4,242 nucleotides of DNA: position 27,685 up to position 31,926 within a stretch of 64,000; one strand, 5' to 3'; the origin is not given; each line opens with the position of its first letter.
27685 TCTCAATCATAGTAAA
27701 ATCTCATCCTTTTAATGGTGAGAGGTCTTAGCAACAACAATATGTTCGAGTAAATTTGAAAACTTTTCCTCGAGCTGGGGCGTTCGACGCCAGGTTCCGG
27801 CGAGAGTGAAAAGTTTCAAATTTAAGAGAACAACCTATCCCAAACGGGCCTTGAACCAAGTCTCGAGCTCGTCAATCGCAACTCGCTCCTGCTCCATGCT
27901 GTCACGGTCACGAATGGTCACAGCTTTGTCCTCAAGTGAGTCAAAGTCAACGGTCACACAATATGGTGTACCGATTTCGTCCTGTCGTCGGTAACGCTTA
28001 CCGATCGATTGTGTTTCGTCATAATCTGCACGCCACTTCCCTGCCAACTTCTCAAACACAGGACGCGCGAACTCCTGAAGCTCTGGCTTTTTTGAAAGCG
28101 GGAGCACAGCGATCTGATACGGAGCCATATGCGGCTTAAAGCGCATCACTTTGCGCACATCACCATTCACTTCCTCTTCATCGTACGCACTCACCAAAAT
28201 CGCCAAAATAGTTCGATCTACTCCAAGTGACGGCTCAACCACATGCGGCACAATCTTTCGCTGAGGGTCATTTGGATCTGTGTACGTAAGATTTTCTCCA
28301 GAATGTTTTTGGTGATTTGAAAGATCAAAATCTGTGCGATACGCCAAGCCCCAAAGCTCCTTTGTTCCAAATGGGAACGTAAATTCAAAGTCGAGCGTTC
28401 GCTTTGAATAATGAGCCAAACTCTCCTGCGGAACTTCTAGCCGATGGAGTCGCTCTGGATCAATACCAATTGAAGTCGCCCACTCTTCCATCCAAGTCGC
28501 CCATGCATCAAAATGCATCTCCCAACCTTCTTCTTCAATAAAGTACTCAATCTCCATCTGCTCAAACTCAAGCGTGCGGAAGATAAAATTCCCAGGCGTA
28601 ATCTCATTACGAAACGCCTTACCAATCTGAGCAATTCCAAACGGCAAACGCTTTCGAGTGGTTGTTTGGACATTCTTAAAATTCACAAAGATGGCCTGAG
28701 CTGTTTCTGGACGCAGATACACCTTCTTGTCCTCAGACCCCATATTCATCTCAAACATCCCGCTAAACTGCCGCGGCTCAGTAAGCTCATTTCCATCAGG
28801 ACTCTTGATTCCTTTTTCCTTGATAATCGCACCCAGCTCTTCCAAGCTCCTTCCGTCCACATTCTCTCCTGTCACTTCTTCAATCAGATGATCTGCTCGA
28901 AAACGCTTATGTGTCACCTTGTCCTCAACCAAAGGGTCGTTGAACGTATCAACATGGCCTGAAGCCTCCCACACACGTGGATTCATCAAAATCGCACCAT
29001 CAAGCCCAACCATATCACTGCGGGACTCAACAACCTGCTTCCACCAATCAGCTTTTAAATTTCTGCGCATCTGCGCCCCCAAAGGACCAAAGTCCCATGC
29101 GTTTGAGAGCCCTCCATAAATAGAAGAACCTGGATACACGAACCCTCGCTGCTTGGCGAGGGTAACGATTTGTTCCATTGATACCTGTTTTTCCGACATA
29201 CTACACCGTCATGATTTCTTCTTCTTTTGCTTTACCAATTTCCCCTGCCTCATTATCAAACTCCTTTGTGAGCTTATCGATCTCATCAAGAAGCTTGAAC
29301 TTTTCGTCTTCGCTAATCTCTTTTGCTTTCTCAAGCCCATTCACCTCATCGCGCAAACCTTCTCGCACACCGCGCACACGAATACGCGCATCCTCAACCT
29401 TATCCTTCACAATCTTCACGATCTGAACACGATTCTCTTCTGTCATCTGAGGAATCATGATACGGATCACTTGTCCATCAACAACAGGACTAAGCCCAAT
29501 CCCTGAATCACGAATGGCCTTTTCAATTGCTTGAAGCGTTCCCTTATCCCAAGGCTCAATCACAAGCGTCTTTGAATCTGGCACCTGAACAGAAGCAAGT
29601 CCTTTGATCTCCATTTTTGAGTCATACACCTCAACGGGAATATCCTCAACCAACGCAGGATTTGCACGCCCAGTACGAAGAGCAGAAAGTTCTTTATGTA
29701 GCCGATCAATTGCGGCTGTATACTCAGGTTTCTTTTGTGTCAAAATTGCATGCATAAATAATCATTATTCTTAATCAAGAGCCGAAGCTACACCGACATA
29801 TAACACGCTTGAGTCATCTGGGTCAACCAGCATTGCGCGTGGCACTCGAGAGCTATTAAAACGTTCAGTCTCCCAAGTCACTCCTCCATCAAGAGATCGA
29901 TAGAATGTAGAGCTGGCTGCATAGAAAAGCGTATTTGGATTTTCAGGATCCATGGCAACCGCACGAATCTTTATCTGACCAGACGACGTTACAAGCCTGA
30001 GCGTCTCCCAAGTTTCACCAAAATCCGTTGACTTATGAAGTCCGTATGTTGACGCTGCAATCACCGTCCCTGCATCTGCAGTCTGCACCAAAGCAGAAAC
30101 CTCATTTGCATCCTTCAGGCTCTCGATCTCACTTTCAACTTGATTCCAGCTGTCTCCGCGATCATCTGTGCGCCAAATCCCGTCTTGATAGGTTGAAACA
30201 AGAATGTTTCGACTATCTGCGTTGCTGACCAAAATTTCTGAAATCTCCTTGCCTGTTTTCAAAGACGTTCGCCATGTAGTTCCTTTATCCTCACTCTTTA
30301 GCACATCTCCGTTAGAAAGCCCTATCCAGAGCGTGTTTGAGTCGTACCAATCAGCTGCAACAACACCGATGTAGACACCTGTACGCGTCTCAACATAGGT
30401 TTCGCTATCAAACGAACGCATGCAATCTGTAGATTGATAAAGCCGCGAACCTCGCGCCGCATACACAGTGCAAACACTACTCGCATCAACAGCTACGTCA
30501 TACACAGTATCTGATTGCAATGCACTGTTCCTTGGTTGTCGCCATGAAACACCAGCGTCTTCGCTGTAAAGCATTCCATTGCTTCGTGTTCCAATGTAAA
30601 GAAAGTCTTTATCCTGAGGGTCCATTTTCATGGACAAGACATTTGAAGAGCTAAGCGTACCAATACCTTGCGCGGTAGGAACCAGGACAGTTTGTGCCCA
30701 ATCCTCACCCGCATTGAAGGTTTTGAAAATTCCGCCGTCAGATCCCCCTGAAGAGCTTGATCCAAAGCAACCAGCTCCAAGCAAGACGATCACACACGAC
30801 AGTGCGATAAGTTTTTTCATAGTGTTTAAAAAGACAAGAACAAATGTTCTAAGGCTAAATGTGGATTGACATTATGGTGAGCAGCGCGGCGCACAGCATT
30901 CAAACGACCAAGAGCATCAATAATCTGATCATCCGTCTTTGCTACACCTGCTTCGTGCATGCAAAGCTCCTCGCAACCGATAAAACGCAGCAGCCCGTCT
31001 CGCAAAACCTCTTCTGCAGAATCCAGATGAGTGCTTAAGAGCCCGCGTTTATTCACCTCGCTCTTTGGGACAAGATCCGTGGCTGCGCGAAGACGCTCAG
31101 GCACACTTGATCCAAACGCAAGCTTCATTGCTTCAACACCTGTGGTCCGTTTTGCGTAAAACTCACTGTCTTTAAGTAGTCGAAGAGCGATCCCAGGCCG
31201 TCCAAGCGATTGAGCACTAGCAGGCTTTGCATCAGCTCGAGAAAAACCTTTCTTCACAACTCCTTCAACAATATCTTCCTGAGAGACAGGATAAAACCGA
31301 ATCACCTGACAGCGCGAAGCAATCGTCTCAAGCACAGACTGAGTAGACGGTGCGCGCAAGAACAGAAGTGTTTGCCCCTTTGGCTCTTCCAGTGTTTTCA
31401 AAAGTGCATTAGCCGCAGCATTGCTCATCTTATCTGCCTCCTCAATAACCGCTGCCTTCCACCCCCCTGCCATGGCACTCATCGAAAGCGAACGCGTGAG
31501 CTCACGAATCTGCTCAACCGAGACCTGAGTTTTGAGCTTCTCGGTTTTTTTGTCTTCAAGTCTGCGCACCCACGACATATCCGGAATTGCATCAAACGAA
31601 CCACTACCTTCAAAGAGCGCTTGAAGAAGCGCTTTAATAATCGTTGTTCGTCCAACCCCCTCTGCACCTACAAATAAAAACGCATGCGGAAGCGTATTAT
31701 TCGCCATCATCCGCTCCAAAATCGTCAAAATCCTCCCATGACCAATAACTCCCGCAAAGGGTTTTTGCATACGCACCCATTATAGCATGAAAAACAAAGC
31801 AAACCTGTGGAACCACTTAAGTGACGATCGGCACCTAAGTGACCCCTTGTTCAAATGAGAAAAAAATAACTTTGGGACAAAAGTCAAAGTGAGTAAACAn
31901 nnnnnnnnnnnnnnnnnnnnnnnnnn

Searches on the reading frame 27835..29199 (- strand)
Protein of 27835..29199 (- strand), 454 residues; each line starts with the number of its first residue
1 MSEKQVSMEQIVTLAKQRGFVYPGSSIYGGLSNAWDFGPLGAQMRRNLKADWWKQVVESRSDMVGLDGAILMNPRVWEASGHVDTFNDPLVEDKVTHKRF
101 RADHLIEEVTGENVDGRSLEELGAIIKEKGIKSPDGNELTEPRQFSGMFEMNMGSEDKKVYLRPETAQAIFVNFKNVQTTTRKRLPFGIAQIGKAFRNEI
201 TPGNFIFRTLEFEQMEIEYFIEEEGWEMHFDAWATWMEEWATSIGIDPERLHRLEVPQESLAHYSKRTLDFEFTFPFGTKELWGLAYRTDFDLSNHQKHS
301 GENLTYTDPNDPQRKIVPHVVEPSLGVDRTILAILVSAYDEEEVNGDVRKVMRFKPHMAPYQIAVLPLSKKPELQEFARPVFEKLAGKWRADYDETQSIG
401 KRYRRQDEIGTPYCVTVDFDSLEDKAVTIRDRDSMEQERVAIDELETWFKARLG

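Call 27: find_encoding_contigs(protein=window:27835-29199:-, flank=10000, max_places=6)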
Protein window:27835-29199:- (454 aa): no gene with exactly this product is on record in the collection.

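Call 38: find_related_loci(query=window:27835-29199:-, collection=genome_contigs, flank=10000)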
Query window:27835-29199:- (454 aa) in genome_contigs; peptide patterns used: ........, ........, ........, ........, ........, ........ (x = any residue, [..] = any of these).
600 stretches matched a pattern (row limit reached: there are more); 592 encode a relative of the query (tblastn E <= 1e-3); the best 80 are kept; 80 distinct loci.
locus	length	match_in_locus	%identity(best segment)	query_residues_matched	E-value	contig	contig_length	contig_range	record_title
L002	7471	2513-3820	58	2-454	3e-180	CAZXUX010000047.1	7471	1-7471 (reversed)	MAG TPA_asm: uncultured Gammaproteobacteria bacterium isolate SRP342105_co1_333 genome assembly, contig: NODE_13887_leng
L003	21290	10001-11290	57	7-453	1e-178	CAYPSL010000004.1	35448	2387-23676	MAG TPA_asm: uncultured Candidatus Saccharibacteria bacterium isolate binchicken_co105_409 genome assembly, contig: NODE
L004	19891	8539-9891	56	8-453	1e-175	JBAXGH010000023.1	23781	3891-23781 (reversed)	MAG: bacterium isolate ELA292 MAG292_23, whole genome shotgun sequence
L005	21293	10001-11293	58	6-453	2e-174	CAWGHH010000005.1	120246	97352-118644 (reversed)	MAG: Candidatus Uhrbacteria bacterium isolate MFD02832.bin.1.179 genome assembly, contig: contig_65833, whole genome sho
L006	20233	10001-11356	55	7-454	8e-172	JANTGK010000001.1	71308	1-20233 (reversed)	MAG: Candidatus Peregrinibacteria bacterium isolate bin10060 c_000000000107, whole genome shotgun sequence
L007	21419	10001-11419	54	1-453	2e-170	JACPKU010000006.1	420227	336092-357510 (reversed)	MAG: Candidatus Doudnabacteria bacterium isolate NC_groundwater_503_Ag_S-0.1um_46_13 S35_SO-1_scaffold_521492, whole gen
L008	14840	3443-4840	57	2-454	2e-170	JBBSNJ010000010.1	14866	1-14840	MAG: Thermomicrobiales bacterium isolate LS5_sbin.57 LS5_sbin.57_K_193360_L_14866_cov_11.0000, whole genome shotgun sequ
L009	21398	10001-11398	57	2-453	2e-170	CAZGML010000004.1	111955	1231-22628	MAG TPA_asm: uncultured Sphaerobacteraceae bacterium isolate SRP187154_co1_308 genome assembly, contig: NODE_100_length_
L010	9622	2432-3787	56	8-454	2e-170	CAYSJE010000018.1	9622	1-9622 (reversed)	MAG TPA_asm: uncultured Candidatus Saccharibacteria bacterium isolate binchicken_co122_203 genome assembly, contig: NODE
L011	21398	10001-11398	56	2-454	3e-169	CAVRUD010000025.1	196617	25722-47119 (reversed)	MAG: uncultured Chloroflexia bacterium isolate MFD02840.bin.2.110 genome assembly, contig: contig_75697, whole genome sh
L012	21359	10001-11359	56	8-453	1e-168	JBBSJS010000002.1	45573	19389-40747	MAG: Candidatus Doudnabacteria bacterium isolate LS4_metabat2.068 LS4_metabat2.068_K_1471878_L_45573_cov_9.0000, whole g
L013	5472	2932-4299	53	1-453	2e-171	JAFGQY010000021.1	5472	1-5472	MAG: Parachlamydiales bacterium isolate Zod_Metabat.799 k87_2943352, whole genome shotgun sequence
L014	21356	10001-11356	55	1-450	2e-168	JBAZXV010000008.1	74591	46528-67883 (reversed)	MAG: Parcubacteria group bacterium isolate SO_2017_GW1_64 NODE_2051_length_74591_cov_1.575164_OW334_2017, whole genome s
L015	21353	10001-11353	55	1-445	5e-168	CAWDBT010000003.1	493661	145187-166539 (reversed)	MAG: Parachlamydiales bacterium isolate MFD02979.bin.3.154 genome assembly, contig: contig_45500, whole genome shotgun s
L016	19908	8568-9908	56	2-445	3e-167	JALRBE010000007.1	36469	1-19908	MAG: Candidatus Saccharimonadia bacterium isolate HM.17 NODE_7_length_36469_cov_4.209991, whole genome shotgun sequence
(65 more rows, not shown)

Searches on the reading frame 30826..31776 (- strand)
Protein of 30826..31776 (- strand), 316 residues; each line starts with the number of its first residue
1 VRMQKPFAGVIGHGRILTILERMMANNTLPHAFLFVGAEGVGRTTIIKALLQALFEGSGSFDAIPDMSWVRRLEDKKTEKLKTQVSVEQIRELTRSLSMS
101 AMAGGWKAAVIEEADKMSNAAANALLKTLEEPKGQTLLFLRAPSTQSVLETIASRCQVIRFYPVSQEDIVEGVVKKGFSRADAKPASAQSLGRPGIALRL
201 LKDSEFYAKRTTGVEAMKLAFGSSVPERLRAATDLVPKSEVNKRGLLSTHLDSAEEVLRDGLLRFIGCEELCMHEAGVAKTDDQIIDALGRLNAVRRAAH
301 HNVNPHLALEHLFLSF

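Call 59: find_homologous_proteins(query=window:30826-31776:-, max_evalue=1e-40)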
Query window:30826-31776:- (316 aa): 234 proteins with E <= 1e-40 among 8000 candidates; the best 120 are listed.
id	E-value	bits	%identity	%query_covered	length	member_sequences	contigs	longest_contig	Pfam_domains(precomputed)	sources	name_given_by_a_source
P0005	8.4e-200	680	100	99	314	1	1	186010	PF13177.13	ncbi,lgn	-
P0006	6.2e-158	543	78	99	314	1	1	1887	PF00004.36,PF13177.13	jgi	jgi:DNA polymerase III subunit delta'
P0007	1.9e-139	482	70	99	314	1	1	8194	PF13177.13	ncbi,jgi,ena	-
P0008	7.0e-130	451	67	99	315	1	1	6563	PF13177.13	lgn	-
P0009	1.1e-103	365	56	99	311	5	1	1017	PF13177.13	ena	-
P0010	1.8e-102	361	57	99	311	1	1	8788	PF13476.13,PF13177.13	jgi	jgi:DNA polymerase III subunit delta'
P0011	8.4e-96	339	55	98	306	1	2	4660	PF13177.13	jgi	jgi:DNA polymerase III subunit delta'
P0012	1.2e-94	335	55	98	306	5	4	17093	PF13177.13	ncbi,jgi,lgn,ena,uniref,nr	ncbi:hypothetical protein CO174_01850 [Candidatus Uhrbacteria bacterium CG_4_9_14_3_um_filter_50_9]|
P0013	4.2e-93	330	74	66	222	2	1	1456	PF13177.13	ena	-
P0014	5.0e-93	330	54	99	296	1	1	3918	PF00004.36,PF13177.13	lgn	-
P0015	1.5e-87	312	49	98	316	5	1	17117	PF00004.36,PF13177.13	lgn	-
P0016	9.6e-82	293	47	98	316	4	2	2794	PF00004.36,PF13177.13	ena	-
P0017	4.7e-81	290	48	98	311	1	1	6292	PF13177.13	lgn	-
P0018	6.5e-81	290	47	98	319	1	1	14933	PF00004.36,PF13177.13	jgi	jgi:DNA polymerase III subunit delta'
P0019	8.9e-81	289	46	98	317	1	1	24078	PF00004.36,PF13177.13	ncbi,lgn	-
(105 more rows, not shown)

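Call 60: find_encoding_contigs(protein=P0005, flank=1000, max_places=3)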
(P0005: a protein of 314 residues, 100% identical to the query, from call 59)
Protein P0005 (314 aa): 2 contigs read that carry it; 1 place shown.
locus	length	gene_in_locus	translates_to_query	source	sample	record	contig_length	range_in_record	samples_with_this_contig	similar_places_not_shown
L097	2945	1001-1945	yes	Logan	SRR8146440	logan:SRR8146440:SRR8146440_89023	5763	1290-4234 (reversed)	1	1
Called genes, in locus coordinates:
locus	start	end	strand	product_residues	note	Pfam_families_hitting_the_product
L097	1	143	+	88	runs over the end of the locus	-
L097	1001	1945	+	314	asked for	PF13177:DNA_pol3_delta2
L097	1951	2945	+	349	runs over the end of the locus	PF25852:DUF6242_C (faint), PF14870:PSII_BNR (faint), PF02012:BNR (faint), PF15902:Sortilin-Vps10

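Call 61: find_encoding_contigs(protein=P0006, flank=10000, max_places=5)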
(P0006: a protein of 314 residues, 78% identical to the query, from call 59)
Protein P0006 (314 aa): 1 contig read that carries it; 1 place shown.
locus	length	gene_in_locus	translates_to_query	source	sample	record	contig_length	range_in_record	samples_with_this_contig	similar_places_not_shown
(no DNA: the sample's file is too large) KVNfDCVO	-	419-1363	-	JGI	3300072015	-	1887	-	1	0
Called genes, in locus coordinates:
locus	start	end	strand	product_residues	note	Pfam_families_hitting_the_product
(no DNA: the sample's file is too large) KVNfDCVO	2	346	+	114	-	?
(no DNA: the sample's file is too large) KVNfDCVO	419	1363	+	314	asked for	PF13177:DNA_pol3_delta2, PF00004:AAA (faint)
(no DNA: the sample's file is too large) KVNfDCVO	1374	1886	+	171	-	?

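Call 62: find_encoding_contigs(protein=P0008, flank=10000, max_places=5)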
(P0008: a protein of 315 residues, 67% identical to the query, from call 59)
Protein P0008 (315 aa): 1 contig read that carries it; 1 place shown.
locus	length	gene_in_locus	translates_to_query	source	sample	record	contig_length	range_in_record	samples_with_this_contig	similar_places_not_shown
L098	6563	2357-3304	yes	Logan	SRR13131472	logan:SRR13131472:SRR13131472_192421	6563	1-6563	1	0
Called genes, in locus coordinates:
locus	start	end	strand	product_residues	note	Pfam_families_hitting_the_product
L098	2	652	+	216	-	?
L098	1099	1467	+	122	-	-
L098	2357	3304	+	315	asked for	PF13177:DNA_pol3_delta2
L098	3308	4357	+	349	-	PF25852:DUF6242_C (faint), PF14870:PSII_BNR (weak), PF02012:BNR (faint), PF15899:BNR_6 (faint), PF15902:Sortilin-Vps10, PF14870:PSII_BNR (weak)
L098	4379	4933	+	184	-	PF01765:RRF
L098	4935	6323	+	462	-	PF28494:GlyRS_ins_1 (faint), PF00587:tRNA-synt_2b, PF03129:HGTP_anticodon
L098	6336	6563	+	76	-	?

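Call 63: find_encoding_contigs(protein=P0010, flank=10000, max_places=5)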
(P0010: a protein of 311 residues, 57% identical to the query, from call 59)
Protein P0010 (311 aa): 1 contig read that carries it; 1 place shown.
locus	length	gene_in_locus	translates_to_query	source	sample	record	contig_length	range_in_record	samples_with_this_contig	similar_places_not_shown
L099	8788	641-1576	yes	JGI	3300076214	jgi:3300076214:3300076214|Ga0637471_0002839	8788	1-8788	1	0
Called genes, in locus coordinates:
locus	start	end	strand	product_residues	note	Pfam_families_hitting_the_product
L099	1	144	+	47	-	?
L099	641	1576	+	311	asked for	PF13177:DNA_pol3_delta2, PF13476:AAA_23 (weak)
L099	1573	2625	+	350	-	PF25852:DUF6242_C (faint), PF02012:BNR (faint), PF15902:Sortilin-Vps10 (weak), PF14870:PSII_BNR (weak)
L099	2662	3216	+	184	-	PF01765:RRF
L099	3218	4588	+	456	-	PF00587:tRNA-synt_2b, PF03129:HGTP_anticodon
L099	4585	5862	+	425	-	PF00675:Peptidase_M16, PF05193:Peptidase_M16_C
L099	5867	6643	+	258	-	PF00121:TIM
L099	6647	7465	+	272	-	PF13428:TPR_14 (faint), PF07719:TPR_2 (faint), PF14559:TPR_19 (weak), PF13431:TPR_17 (faint), PF13414:TPR_11 (faint), PF13432:TPR_16 (weak), PF23914:TPR_CcmH_CycH (weak)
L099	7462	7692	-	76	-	-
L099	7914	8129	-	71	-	-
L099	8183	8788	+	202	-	?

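Call 66: find_encoding_contigs(protein=P0012, flank=10000, max_places=5)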
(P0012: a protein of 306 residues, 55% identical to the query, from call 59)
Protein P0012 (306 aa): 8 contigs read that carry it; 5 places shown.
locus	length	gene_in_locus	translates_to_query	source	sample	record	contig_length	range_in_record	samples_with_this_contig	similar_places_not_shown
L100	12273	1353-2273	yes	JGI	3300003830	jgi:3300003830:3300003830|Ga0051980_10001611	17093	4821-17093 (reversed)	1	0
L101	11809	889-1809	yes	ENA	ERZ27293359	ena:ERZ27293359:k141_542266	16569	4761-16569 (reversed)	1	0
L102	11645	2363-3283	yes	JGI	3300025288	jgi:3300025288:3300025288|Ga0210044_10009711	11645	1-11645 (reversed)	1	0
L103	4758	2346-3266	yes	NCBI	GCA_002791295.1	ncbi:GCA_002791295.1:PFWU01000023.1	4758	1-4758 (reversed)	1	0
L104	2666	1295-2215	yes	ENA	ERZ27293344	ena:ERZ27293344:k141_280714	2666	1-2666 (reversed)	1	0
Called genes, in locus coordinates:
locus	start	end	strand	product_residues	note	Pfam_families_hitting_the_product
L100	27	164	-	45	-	-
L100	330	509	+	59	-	-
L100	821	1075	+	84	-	-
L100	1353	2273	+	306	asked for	PF13177:DNA_pol3_delta2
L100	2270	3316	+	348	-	PF25852:DUF6242_C (faint), PF02012:BNR (faint), PF14870:PSII_BNR, PF15902:Sortilin-Vps10 (faint), PF14870:PSII_BNR (weak)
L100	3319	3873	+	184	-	PF01765:RRF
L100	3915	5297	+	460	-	PF28494:GlyRS_ins_1 (faint), PF00587:tRNA-synt_2b (weak), PF03129:HGTP_anticodon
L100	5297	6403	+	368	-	-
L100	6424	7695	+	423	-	PF00675:Peptidase_M16, PF05193:Peptidase_M16_C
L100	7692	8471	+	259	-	PF00121:TIM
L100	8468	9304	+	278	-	PF25064:ARM_TT21_5th (faint), PF13424:TPR_12 (faint), PF00515:TPR_1 (faint), PF13181:TPR_8 (faint), PF17874:TPR_MalT (weak), PF13432:TPR_16, PF14559:TPR_19 (weak), PF23914:TPR_CcmH_CycH (weak), +5 more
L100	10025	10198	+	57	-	-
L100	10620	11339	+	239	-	-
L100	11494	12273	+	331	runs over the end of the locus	-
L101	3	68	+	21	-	?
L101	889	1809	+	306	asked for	PF13177:DNA_pol3_delta2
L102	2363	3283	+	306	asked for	PF13177:DNA_pol3_delta2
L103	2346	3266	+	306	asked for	PF13177:DNA_pol3_delta2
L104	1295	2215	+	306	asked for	PF13177:DNA_pol3_delta2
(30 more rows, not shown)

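Call 67: find_encoding_contigs(protein=P0011, flank=10000, max_places=5)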
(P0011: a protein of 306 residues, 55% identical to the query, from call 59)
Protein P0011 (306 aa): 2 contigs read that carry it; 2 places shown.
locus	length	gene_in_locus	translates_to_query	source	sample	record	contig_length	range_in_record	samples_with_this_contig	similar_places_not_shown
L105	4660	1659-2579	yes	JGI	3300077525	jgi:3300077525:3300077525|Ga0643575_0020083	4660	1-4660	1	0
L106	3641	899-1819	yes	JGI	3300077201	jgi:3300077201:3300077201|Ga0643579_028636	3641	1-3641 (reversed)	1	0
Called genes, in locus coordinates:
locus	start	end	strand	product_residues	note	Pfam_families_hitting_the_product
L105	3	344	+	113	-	?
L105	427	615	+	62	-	-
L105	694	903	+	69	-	-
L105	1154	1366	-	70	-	-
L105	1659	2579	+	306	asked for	PF13177:DNA_pol3_delta2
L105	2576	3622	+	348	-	PF25852:DUF6242_C (faint), PF02012:BNR (faint), PF14870:PSII_BNR (weak), PF15902:Sortilin-Vps10 (weak), PF14870:PSII_BNR (weak), PF15902:Sortilin-Vps10 (weak)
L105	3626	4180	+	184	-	PF01765:RRF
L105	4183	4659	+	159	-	?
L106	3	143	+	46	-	?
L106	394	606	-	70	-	-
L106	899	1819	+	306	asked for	PF13177:DNA_pol3_delta2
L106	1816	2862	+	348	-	PF25852:DUF6242_C (faint), PF02012:BNR (faint), PF14870:PSII_BNR (weak), PF15902:Sortilin-Vps10 (weak), PF14870:PSII_BNR (weak), PF15902:Sortilin-Vps10 (weak)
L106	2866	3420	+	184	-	PF01765:RRF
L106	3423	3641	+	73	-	?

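Call 68: find_encoding_contigs(protein=P0014, flank=10000, max_places=5)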
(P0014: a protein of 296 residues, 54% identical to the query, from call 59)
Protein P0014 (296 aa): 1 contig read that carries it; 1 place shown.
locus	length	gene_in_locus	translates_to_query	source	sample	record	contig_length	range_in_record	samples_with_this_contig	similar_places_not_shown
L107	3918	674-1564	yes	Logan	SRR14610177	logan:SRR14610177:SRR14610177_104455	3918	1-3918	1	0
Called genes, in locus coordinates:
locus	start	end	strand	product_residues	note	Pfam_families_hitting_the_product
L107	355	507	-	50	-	-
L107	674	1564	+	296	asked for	PF13177:DNA_pol3_delta2, PF00004:AAA (faint)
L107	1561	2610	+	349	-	PF25852:DUF6242_C (faint), PF14870:PSII_BNR (weak), PF02012:BNR (faint), PF15902:Sortilin-Vps10 (weak)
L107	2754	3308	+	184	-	PF01765:RRF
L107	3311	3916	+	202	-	?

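Call 69: find_encoding_contigs(protein=P0015, flank=10000, max_places=5)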
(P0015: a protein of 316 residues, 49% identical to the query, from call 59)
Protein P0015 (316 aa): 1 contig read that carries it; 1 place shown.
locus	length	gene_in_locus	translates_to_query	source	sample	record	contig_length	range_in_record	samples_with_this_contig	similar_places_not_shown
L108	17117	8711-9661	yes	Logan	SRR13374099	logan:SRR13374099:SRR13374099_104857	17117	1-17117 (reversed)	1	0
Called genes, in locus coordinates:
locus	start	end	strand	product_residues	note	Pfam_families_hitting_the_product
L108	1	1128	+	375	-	?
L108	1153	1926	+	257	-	PF01978:TrmB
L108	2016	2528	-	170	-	-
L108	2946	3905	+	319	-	-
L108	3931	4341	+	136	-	-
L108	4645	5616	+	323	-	-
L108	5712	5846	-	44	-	-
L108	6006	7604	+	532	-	-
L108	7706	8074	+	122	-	-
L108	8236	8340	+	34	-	-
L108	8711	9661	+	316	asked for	PF13177:DNA_pol3_delta2, PF00004:AAA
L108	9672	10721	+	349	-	PF02012:BNR (faint), PF14870:PSII_BNR (faint), PF15902:Sortilin-Vps10 (weak)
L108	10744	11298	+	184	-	PF01765:RRF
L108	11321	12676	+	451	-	PF00587:tRNA-synt_2b, PF03129:HGTP_anticodon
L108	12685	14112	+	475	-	-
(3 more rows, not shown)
